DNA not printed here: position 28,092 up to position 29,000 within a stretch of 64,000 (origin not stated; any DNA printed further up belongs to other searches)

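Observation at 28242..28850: Paralogous FN3-tailed gene family present three times in 64 kb, each copy beside a different phased array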

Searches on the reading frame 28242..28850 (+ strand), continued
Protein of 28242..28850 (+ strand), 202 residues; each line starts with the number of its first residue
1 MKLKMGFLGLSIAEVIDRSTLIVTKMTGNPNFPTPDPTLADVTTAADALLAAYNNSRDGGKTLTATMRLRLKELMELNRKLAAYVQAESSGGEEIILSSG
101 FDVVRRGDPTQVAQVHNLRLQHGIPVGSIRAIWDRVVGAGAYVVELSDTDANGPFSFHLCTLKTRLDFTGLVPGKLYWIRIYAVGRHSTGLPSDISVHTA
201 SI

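Call 62: find_encoding_contigs(protein=P0022, flank=6000, max_places=2)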
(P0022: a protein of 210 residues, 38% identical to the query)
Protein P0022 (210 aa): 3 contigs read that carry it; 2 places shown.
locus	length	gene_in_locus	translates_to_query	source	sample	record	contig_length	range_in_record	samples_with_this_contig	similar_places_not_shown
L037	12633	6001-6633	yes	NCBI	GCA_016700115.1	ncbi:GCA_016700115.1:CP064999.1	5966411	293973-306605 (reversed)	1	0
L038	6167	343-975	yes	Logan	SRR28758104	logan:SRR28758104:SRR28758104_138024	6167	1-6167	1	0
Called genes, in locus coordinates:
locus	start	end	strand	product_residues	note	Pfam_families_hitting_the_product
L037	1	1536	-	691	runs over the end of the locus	PF14121:Porin_10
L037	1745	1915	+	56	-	-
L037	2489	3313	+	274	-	-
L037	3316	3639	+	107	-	-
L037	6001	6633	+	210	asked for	-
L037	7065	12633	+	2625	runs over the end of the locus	PF19081:Ig_7 (faint), PF19406:PKD_5, PF00801:PKD (weak), PF19406:PKD_5, PF02494:HYR, PF23237:HYR_4C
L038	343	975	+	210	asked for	-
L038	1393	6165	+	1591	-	?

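Call 63: find_encoding_contigs(protein=P0051, flank=6000, max_places=2)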
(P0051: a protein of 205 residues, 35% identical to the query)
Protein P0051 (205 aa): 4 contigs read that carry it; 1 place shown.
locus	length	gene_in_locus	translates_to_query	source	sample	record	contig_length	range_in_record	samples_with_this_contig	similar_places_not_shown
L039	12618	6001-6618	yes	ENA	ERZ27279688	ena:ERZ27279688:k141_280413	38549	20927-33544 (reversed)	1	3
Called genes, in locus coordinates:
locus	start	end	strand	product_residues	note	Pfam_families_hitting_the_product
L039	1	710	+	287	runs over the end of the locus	PF10114:PocR, PF00165:HTH_AraC (weak), PF12833:HTH_18, PF00165:HTH_AraC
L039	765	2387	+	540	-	-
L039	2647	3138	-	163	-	-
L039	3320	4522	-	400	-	-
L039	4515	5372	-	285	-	PF07505:DUF5131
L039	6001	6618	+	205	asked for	-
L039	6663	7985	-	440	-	-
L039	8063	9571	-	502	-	PF04185:Phosphoesterase (weak)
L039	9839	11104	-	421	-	PF01966:HD, PF13286:HD_assoc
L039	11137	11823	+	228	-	-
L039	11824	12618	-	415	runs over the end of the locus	PF00109:ketoacyl-synt, PF02801:Ketoacyl-synt_C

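Call 70: search_protein_families(library=padloc, proteins=[window:28242-28850:+], max_evalue=0.1)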
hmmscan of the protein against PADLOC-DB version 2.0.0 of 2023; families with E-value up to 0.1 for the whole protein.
window:28242-28850:+ (202 aa): 0 families

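Call 71: search_protein_families(library=ncbifam, proteins=[window:28242-28850:+], max_evalue=0.1)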
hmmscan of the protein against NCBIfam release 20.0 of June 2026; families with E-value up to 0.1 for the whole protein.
window:28242-28850:+ (202 aa): 0 families

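Call 75: find_encoding_contigs(protein=P0004, flank=3000, max_places=2)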
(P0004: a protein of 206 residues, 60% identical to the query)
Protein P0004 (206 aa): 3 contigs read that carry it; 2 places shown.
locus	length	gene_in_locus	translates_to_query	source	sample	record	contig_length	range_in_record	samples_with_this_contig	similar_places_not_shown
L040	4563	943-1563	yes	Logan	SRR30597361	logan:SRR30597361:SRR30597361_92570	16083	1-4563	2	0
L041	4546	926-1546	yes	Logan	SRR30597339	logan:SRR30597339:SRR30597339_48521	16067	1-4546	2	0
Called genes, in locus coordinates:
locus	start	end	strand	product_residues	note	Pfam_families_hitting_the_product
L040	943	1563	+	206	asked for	PF00041:fn3 (weak)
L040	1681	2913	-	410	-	-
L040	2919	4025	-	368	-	-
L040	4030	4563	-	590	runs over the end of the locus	PF00072:Response_reg, PF00989:PAS (faint), PF13188:PAS_8 (faint), PF13426:PAS_9 (faint), PF00512:HisKA (weak), PF02518:HATPase_c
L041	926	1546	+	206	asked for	PF00041:fn3 (weak)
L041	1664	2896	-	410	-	-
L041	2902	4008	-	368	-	-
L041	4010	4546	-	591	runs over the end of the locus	PF00072:Response_reg, PF00989:PAS (faint), PF13188:PAS_8 (faint), PF13426:PAS_9 (faint), PF00512:HisKA (weak), PF02518:HATPase_c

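Call 76: find_encoding_contigs(protein=P0006, flank=3000, max_places=2)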
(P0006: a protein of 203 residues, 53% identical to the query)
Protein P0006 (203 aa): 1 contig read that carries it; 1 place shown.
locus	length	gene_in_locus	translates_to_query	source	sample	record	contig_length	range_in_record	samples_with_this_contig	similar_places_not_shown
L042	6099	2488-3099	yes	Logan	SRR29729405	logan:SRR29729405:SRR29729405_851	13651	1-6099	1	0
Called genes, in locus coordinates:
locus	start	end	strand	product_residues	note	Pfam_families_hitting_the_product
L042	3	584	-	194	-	?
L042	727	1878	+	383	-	PF02678:Pirin, PF05726:Pirin_C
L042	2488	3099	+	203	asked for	PF00041:fn3 (weak)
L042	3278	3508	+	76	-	PF02416:TatA_B_E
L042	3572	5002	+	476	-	PF01425:Amidase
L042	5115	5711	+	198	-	PF01330:RuvA_N, PF00633:HHH (faint), PF14520:HHH_5, PF07499:RuvA_C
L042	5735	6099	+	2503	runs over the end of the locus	PF14349:SprA_N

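Call 77: find_encoding_contigs(protein=P0010, flank=3000, max_places=3)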
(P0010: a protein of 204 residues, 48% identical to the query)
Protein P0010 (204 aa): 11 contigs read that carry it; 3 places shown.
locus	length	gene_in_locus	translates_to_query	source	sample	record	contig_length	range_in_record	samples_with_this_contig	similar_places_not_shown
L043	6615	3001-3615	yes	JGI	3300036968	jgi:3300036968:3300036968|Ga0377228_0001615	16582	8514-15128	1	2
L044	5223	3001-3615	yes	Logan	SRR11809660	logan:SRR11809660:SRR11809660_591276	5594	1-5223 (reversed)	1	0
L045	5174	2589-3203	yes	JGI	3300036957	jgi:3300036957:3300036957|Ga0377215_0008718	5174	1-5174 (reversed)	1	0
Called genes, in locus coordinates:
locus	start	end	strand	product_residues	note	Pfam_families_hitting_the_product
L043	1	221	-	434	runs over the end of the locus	-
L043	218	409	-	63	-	-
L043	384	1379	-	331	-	-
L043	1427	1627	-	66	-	-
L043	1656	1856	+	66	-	-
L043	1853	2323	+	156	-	PF12844:HTH_19, PF13560:HTH_31 (weak), PF01381:HTH_3, PF13443:HTH_26 (weak)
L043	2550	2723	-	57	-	-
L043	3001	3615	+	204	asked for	-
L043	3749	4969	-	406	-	PF00999:Na_H_Exchanger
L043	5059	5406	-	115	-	-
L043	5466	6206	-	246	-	PF00351:Biopterin_H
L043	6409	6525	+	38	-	-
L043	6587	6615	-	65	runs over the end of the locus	-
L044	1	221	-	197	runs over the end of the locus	?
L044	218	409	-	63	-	-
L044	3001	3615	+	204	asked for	-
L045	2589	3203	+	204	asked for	-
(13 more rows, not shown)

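Call 90: find_related_loci(query=A5, collection=metagenome_contigs, flank=4000)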
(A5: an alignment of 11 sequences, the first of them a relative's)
Query A5 (206 aa) in metagenome_contigs; peptide patterns used: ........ (x = any residue, [..] = any of these).
68 stretches matched a pattern; 56 encode a relative of the query (tblastn E <= 1e-3); 56 distinct loci.
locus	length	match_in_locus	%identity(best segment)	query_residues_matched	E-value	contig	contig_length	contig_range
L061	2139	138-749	36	3-206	7e-46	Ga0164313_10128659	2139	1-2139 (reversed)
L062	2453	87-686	34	1-201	4e-34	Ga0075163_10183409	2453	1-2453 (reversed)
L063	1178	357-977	33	1-205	1e-34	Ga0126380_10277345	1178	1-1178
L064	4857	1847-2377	38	16-194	3e-32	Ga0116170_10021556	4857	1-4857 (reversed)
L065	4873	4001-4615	35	1-206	2e-31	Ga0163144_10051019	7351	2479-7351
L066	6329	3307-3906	32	1-201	4e-31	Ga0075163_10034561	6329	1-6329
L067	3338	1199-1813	32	1-205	8e-31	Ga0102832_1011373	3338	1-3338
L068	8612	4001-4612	33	1-205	1e-30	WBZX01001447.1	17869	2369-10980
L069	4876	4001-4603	32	1-200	4e-30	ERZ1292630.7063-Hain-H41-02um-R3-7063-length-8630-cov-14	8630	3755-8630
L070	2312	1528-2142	33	1-205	3e-30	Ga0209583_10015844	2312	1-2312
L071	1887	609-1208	31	1-201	1e-29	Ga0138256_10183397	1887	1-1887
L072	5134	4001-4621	32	1-205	2e-27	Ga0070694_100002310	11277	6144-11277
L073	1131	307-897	34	3-199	2e-26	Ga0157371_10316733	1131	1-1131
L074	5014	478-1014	32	22-204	8e-24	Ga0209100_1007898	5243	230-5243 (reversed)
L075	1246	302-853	30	15-200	8e-24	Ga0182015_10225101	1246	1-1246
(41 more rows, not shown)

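Call 96: search_protein_families(library=pfam, alignment_id=A7, max_evalue=0.0001)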
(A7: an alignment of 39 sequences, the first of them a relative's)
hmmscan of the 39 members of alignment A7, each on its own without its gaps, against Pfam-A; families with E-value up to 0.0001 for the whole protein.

A. member 1, L003:344-868:- (175 aa): 1 family
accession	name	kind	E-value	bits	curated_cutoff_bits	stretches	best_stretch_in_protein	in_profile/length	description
PF20420.3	DUF6702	-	2.6e-36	125.2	24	1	25-161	2-137/141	Domain of unknown function (DUF6702)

B. families by the number of members that match (of 39 scanned): 24 families
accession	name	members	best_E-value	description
PF00196.25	GerE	3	3.4e-14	Bacterial regulatory proteins, luxR family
PF00072.30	Response_reg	2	1e-19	Response regulator receiver domain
PF04397.21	LytTR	2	1e-15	LytTr DNA-binding domain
PF01381.28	HTH_3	2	2.3e-13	Helix-turn-helix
PF18962.6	Por_Secre_tail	2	2.6e-11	Secretion system C-terminal sorting domain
PF12844.13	HTH_19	2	4.3e-09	Helix-turn-helix domain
PF13560.12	HTH_31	2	7.5e-07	Helix-turn-helix domain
PF07505.17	DUF5131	1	1.1e-86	Protein of unknown function (DUF5131)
PF20420.3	DUF6702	1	2.6e-36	Domain of unknown function (DUF6702)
PF01451.26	LMWPc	1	9e-24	Low molecular weight phosphotyrosine protein phosphatase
PF13646.12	HEAT_2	1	1.8e-17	HEAT repeats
PF02985.28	HEAT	1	1.5e-11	HEAT repeat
PF00023.36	Ank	1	1.2e-10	Ankyrin repeat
PF12717.13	Cnd1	1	9.1e-10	non-SMC mitotic condensation complex subunit 1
PF20383.3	DUF6678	1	2.4e-08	Family of unknown function (DUF6678)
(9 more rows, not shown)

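Call 109: search_dna_similar(query=window:28242-28850:+, collection=plasmids, mode=protein, max_evalue=0.001)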
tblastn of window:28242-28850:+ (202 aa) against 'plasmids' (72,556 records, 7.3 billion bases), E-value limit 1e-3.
No match.
